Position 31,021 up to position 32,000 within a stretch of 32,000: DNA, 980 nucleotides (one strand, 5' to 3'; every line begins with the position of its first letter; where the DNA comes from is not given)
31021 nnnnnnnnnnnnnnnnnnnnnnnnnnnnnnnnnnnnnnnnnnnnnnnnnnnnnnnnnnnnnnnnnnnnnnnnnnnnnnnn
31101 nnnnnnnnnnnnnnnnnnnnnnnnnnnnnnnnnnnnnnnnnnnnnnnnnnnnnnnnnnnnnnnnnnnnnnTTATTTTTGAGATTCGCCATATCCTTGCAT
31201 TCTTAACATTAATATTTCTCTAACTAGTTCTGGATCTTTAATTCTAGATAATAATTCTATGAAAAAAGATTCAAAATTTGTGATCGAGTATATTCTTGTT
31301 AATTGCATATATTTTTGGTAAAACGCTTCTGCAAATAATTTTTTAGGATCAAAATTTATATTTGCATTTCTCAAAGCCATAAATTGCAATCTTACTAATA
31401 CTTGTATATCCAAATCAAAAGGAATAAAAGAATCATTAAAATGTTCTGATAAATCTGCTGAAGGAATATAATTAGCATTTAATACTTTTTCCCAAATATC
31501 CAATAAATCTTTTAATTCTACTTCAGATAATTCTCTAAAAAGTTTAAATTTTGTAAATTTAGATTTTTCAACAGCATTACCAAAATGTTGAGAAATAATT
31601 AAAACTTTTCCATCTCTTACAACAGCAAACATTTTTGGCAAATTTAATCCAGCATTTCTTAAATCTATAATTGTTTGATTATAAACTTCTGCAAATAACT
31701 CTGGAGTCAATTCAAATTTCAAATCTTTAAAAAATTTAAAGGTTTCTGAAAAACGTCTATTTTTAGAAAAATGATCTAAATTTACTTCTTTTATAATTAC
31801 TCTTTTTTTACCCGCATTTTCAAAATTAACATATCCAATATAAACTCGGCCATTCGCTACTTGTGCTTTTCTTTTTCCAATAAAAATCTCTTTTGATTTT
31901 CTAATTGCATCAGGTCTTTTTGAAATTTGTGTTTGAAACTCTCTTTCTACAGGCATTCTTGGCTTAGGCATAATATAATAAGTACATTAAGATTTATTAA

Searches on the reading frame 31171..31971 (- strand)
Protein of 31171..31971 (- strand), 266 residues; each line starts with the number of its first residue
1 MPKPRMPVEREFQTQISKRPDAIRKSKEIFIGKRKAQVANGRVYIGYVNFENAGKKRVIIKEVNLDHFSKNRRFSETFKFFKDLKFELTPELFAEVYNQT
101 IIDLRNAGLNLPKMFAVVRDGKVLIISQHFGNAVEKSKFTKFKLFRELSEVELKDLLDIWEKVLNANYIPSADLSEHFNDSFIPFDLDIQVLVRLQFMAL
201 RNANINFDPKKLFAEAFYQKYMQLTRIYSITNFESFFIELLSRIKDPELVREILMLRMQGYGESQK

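Call 4: search_protein_families(library=pfam, proteins=[window:31171-31971:-], max_evalue=1)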
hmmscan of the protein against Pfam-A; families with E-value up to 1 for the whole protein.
window:31171-31971:- (266 aa): 2 families
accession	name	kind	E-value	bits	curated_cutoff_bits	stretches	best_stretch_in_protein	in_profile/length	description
PF02787.25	CPSase_L_D3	-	0.077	13.4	26.6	1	214-246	15-46/80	Carbamoyl-phosphate synthetase large chain, oligomerisation domain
PF12073.14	DUF3553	-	0.21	11.6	20.3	1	48-66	30-48/50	Protein of unknown function (DUF3553)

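Call 40: search_protein_families(library=ncbifam, proteins=[window:31171-31971:-], max_evalue=1)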
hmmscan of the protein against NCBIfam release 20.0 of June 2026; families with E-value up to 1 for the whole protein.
window:31171-31971:- (266 aa): 0 families

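Call 41: search_protein_families(library=phrogs, proteins=[window:31171-31971:-], max_evalue=0.1)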
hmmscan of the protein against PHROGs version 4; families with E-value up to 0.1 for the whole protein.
window:31171-31971:- (266 aa): 0 families

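Call 84: search_solved_structures(query=A7, max_evalue=10)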
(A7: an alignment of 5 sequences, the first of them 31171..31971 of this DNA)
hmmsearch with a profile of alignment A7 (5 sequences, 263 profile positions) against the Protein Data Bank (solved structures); distinct sequences matched with E-value up to 10: 1.
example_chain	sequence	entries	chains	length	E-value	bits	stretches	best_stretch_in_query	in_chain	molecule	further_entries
3u9l_A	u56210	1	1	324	1.8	11.2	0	185-233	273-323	3-oxoacyl-[acyl-carrier-protein] reductase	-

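Call 85: search_protein_families(library=pfam, alignment_id=A7, max_evalue=10)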
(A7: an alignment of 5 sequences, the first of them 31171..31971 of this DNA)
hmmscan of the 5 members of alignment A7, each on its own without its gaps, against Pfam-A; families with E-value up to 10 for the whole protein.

A. member 1, window:31171-31971:- (266 aa): 2 families
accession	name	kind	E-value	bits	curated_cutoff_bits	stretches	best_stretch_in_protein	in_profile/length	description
PF02787.25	CPSase_L_D3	-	0.077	13.4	26.6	1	214-246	15-46/80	Carbamoyl-phosphate synthetase large chain, oligomerisation domain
PF12073.14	DUF3553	-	0.21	11.6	20.3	1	48-66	30-48/50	Protein of unknown function (DUF3553)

B. families by the number of members that match (of 5 scanned): 5 families
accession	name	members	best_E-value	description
PF02787.25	CPSase_L_D3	1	0.077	Carbamoyl-phosphate synthetase large chain, oligomerisation domain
PF22533.2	WIV_dom_3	1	0.14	Protein P1-like, WIV domain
PF19203.5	DUF5875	1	0.18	Family of unknown function (DUF5875)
PF12073.14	DUF3553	1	0.21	Protein of unknown function (DUF3553)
PF06371.19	Drf_GBD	1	0.22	Diaphanous GTPase-binding Domain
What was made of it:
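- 31171..31971 (-): D266: soluble protein carrying the related N-terminal motif. It is patchily present and is not a fixed member of the cluster. No family match (calls 4, 84, 85).
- Tried and rejected: The kinase-fold claim for D266 found no HMM support (calls 84, 85).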
